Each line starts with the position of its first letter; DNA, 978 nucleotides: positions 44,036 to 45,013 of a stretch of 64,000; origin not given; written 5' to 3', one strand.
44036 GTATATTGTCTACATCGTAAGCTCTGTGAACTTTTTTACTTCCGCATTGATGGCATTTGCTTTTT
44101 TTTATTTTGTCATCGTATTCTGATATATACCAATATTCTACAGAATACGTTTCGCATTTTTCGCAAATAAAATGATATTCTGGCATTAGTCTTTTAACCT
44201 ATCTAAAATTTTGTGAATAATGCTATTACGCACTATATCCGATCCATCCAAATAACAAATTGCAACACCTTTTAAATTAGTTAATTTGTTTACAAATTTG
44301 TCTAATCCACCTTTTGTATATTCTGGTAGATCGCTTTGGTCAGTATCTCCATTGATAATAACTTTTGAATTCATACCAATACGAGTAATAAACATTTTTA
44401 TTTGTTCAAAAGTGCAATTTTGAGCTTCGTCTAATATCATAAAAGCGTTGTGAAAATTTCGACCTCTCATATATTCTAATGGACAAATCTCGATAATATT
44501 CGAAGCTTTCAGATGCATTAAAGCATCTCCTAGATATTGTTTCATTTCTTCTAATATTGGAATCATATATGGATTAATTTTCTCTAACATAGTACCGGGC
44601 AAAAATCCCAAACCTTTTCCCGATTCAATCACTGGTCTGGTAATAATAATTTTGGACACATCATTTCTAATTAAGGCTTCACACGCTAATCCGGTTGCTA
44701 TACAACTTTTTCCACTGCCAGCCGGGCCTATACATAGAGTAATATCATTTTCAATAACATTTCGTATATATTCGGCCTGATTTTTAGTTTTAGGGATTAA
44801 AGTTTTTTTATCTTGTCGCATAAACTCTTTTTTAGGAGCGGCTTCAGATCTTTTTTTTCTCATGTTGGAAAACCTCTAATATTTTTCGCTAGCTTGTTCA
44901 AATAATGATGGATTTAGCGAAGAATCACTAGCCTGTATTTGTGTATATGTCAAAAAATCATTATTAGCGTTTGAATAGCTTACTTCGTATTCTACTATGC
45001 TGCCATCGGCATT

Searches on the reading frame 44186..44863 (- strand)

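Call 29: search_protein_families(library=pfam, proteins=[window:44186-44863:-], max_evalue=0.01)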
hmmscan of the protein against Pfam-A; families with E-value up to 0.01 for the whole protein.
window:44186-44863:- (225 aa): 6 families
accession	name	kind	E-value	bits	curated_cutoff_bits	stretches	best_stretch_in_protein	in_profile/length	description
PF02562.22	PhoH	-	3.3e-68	229.6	27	1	23-221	3-202/205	PhoH-like protein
PF13604.12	AAA_30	-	1.1e-06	28.9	27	0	27-60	4-39/191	AAA domain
PF13245.12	AAA_19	-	1.2e-06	29.1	25.1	1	130-177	82-129/134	AAA domain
PF00270.35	DEAD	-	0.0002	21.5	26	1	26-79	1-55/167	DEAD/DEAH box helicase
PF01443.25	Viral_helicase1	-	0.0013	19.1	21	0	137-209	58-130/228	Viral superfamily 1 RNA helicase core domain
PF13401.12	AAA_22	-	0.0027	18.4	27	0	40-158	6-104/130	AAA domain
